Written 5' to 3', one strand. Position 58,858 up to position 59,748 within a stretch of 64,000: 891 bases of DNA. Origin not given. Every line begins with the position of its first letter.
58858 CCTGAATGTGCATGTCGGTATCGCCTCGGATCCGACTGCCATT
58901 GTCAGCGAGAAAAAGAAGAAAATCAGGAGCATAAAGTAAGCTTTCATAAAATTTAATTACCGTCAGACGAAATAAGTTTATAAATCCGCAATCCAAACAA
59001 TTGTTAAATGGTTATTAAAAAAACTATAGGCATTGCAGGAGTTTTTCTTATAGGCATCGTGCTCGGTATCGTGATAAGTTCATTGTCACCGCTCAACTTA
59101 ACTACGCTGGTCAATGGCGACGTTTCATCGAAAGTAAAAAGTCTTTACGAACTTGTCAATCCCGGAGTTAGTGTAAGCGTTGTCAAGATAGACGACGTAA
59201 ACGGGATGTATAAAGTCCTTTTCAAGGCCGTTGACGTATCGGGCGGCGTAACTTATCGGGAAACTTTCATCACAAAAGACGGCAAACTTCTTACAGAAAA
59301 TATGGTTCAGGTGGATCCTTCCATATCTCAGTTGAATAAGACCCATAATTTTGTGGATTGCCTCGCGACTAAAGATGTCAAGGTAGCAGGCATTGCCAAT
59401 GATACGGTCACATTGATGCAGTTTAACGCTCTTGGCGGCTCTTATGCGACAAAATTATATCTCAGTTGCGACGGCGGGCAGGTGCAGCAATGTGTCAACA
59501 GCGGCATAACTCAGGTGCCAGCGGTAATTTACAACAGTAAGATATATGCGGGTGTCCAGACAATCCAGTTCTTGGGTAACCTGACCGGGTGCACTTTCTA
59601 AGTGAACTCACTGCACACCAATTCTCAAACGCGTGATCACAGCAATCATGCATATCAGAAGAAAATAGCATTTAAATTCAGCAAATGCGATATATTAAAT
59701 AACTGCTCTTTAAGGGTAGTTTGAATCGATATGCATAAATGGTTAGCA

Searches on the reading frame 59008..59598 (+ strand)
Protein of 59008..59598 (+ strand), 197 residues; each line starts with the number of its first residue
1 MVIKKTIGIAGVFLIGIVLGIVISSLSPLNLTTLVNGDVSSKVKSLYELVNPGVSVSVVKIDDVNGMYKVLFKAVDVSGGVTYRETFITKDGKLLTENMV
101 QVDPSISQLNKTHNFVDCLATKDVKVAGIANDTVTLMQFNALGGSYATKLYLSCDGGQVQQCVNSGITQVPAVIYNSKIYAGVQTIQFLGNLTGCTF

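Call 4: search_protein_families(library=pfam, proteins=[window:59008-59598:+], max_evalue=0.01)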
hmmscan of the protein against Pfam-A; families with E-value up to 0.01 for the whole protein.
window:59008-59598:+ (197 aa): 0 families

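Call 5: search_protein_families(library=ncbifam, proteins=[window:59008-59598:+], max_evalue=0.01)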
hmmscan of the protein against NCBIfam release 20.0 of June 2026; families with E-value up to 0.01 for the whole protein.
window:59008-59598:+ (197 aa): 0 families

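Call 15: find_encoding_contigs(protein=window:59008-59598:+, flank=10000, max_places=6)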
Protein window:59008-59598:+ (197 aa): 5 contigs read that carry it; 5 places shown.
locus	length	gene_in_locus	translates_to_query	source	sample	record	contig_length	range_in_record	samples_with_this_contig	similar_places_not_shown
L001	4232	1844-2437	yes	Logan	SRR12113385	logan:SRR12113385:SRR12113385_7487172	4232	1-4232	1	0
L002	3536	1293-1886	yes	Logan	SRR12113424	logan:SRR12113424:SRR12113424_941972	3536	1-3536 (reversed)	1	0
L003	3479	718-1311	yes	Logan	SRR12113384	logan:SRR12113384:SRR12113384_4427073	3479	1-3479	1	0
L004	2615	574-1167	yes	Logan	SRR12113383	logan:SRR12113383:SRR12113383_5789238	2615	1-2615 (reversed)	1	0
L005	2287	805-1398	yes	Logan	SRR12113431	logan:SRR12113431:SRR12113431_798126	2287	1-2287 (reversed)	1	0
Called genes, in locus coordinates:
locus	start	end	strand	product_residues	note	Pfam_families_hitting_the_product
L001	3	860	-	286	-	?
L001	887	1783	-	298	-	-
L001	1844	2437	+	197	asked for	-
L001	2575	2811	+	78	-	PF22979:HTH_69 (weak)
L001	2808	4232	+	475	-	?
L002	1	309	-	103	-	?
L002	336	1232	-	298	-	-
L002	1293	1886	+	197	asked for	-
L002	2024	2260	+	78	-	PF22979:HTH_69 (weak)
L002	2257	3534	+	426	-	?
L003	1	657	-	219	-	?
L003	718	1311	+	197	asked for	-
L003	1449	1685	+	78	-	PF22979:HTH_69 (weak)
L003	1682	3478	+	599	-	?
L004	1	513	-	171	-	?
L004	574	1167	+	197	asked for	-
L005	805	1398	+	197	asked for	-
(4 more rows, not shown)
